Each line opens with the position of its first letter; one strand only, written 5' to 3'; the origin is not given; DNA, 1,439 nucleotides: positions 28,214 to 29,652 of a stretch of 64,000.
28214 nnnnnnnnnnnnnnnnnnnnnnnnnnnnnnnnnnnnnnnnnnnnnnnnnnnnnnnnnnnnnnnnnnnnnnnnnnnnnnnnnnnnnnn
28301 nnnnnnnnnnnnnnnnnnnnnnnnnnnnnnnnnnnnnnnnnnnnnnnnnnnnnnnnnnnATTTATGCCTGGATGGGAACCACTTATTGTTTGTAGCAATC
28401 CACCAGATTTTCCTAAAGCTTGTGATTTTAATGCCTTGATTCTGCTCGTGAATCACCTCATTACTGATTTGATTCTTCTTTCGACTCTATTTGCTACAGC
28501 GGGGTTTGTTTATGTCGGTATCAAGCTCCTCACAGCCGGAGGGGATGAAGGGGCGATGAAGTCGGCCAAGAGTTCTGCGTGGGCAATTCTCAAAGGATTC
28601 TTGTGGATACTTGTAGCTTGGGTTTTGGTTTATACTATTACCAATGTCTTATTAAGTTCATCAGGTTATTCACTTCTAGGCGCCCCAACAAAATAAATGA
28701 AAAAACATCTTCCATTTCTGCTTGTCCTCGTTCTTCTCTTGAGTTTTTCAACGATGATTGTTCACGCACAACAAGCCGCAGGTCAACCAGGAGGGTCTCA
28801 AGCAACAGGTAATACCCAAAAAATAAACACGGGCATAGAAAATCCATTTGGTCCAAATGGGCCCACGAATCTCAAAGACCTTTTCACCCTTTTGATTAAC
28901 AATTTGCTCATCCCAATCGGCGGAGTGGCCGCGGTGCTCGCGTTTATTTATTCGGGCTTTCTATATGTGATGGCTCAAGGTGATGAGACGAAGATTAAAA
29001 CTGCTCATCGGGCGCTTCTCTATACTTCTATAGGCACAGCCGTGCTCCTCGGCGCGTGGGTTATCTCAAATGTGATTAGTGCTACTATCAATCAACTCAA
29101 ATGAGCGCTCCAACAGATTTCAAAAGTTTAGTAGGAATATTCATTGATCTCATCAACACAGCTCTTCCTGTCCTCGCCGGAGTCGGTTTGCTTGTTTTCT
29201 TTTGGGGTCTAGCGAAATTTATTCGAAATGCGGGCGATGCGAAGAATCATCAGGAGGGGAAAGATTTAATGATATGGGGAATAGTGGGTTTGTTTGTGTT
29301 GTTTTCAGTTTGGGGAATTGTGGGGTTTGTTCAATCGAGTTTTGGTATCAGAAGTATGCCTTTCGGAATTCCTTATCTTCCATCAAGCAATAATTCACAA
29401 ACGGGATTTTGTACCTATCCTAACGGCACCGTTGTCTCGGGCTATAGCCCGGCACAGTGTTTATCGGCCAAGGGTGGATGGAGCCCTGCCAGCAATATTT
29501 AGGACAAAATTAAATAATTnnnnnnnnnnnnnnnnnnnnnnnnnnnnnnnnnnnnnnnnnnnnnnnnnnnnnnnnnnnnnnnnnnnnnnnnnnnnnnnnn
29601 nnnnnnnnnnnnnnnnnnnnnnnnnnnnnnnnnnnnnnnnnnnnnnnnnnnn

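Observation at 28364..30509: Tandem array of six TrbC/VirB2-like two-TM mini-proteins with evidence of recent gene conversion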

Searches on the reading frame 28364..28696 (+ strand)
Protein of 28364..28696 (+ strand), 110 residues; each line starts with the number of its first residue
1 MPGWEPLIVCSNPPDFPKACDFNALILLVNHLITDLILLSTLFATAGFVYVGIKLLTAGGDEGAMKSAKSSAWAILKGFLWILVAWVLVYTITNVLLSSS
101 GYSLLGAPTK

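Call 3: search_protein_families(library=pfam, proteins=[window:28364-28696:+], max_evalue=1)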
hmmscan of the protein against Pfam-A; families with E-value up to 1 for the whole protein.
window:28364-28696:+ (110 aa): 4 families
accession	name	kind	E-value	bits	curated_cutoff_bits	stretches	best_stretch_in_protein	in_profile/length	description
PF18895.5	T4SS_pilin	-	0.00053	20.4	26.6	1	39-92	19-71/71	Type IV secretion system pilin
PF24472.1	ARM_KDM8_N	-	0.00076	19.9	27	1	38-95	11-70/125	KDM8-like, N-terminal ARM repeats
PF06570.16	DUF1129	-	0.078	13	29.1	1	39-98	117-173/207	Protein of unknown function (DUF1129)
PF13209.11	DUF4017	-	0.16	12.3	21.6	0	81-106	6-31/60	Protein of unknown function (DUF4017)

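Call 4: search_protein_families(library=ncbifam, proteins=[window:28364-28696:+], max_evalue=1)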
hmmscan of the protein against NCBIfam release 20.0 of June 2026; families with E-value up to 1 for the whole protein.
window:28364-28696:+ (110 aa): 0 families

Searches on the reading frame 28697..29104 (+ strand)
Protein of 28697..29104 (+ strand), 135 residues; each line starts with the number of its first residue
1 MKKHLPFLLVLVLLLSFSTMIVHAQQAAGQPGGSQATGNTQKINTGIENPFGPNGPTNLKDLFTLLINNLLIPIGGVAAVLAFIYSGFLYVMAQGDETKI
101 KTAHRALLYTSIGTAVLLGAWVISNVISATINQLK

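Call 3: search_protein_families(library=pfam, proteins=[window:28697-29104:+], max_evalue=1)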
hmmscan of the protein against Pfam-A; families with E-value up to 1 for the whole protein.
window:28697-29104:+ (135 aa): 4 families
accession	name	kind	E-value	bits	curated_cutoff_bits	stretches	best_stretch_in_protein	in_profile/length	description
PF18895.5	T4SS_pilin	-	1.3e-08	35.2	26.6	1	67-127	9-71/71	Type IV secretion system pilin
PF04956.18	TrbC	-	1.3e-06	29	27.9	1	57-122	35-93/98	TrbC/VIRB2 pilin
PF19607.4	DUF6112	-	0.0085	16.3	25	1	67-122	20-75/88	Family of unknown function (DUF6112)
PF04893.22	Yip1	-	0.65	10.3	28.6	0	7-119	25-169/173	Yip1 domain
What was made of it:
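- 28697..29104 (+): P2, pilin-like protein of subfamily A (135 aa) with a Sec signal peptide. It is the most TrbC/VirB2-like member. PF18895 35.2 bits and PF04956 TrbC 29.0 bits, both above their cut-offs (call 3).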

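Call 4: search_protein_families(library=ncbifam, proteins=[window:28697-29104:+], max_evalue=1)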
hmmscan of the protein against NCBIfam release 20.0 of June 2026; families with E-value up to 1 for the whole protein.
window:28697-29104:+ (135 aa): 2 families
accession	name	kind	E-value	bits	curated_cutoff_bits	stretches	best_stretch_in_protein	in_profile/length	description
NF045849.1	ICE_MMCAP2_0565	equivalog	4.9e-06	26.1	40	1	69-131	15-80/80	Mbov_0395 family pilin-like conjugal transfer protein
NF053819.1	EF0750_LPXTG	subfamily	0.16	12.5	47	1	1-39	1-43/105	EF2685/EF0750 family sortase-dependent surface protein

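Call 54: search_dna_similar(query=window:28697-29101:+, collection=plasmids, mode=protein, max_evalue=1, max_rows=15)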
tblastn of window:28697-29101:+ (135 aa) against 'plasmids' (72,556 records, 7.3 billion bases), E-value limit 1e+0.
No match.
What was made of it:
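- Tried and rejected: tblastn of P2 against all PLSDB plasmids found no match (call 54).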

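Call 75: search_solved_structures(query=A4, max_evalue=10, show_alignments=3)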
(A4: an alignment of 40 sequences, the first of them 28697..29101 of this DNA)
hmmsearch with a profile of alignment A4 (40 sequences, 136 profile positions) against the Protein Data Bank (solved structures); distinct sequences matched with E-value up to 10: 0.
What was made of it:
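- On Pfam PF04956 TrbC/VirB2 pilin: The P2 profile finds nothing (call 75). tblastn of P2 against 72,556 plasmids finds no match (call 54).
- The P2 profile finds nothing in the PDB (call 75).
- Tried and rejected: The P2 ortholog profile against PDB sequences found no match (call 75).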

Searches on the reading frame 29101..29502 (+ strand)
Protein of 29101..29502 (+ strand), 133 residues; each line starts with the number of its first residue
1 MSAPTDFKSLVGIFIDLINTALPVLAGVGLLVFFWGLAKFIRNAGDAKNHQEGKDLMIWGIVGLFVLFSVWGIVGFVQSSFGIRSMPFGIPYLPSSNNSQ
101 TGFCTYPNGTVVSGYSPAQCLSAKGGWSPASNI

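Call 3: search_protein_families(library=pfam, proteins=[window:29101-29502:+], max_evalue=1)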
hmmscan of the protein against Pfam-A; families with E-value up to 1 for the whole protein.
window:29101-29502:+ (133 aa): 1 family
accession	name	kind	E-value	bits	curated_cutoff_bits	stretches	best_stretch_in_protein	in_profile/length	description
PF18895.5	T4SS_pilin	-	8.9e-10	39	26.6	1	17-77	12-71/71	Type IV secretion system pilin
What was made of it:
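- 29101..29502 (+): P3, pilin-like protein of subfamily B (133 aa). It has a lineage-specific C-terminal tail with two Cys. PF18895 39.0 bits (call 3).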

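Call 4: search_protein_families(library=ncbifam, proteins=[window:29101-29502:+], max_evalue=1)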
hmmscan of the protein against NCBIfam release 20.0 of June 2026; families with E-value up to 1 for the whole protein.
window:29101-29502:+ (133 aa): 1 family
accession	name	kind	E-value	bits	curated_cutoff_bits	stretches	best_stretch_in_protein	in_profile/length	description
NF045849.1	ICE_MMCAP2_0565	equivalog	2.4e-06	27.1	40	1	16-78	15-77/80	Mbov_0395 family pilin-like conjugal transfer protein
